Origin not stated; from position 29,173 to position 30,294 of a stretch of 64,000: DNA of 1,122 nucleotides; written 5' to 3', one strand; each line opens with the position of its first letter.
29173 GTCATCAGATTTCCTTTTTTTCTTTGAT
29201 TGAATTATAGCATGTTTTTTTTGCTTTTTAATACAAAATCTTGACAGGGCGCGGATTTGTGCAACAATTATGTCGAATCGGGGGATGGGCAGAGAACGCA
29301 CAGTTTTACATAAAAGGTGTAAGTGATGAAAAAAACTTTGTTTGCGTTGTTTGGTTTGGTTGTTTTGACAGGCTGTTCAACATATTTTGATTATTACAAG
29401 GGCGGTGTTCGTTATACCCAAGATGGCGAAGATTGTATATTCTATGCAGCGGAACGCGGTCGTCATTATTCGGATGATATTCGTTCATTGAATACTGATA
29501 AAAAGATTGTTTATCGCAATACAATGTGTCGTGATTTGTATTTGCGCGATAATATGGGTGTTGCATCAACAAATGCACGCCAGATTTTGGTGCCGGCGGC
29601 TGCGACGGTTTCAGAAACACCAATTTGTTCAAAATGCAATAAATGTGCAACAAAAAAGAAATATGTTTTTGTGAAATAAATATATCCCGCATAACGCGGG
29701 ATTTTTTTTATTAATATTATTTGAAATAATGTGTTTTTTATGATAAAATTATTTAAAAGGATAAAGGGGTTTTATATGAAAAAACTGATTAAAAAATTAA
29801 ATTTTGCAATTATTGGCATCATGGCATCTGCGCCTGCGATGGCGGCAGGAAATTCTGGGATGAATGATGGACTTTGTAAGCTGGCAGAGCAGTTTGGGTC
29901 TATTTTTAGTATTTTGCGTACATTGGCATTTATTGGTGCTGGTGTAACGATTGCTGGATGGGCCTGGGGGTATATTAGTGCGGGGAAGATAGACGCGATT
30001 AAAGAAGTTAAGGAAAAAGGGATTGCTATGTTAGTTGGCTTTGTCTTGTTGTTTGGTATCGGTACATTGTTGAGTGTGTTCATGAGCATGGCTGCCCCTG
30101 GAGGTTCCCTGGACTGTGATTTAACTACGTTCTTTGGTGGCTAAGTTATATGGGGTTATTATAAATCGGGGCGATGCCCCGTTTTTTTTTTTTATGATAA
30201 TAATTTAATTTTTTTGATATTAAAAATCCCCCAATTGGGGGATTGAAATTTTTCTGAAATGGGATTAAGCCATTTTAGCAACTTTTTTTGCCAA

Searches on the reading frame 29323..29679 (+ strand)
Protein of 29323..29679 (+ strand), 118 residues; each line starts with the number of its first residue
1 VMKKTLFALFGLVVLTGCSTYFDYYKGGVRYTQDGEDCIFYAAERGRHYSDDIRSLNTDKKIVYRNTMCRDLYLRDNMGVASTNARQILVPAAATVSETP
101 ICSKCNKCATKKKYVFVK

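Call 81: search_protein_families(library=pfam, proteins=[window:29323-29679:+], max_evalue=0.05)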
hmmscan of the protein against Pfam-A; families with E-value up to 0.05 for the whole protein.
window:29323-29679:+ (118 aa): 1 family
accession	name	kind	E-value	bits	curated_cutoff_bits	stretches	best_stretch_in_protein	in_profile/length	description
PF08139.17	LPAM_1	-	0.00012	22.8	20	1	2-19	1-18/18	Prokaryotic membrane lipoprotein lipid attachment site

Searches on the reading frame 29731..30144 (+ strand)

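Call 81: search_protein_families(library=pfam, proteins=[window:29731-30144:+], max_evalue=0.05)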
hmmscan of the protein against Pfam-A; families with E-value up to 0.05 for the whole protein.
window:29731-30144:+ (137 aa): 1 family
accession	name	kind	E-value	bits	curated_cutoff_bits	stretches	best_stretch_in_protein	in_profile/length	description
PF14248.12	DUF4345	-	0.036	14.5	26.5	0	25-120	9-95/119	Domain of unknown function (DUF4345)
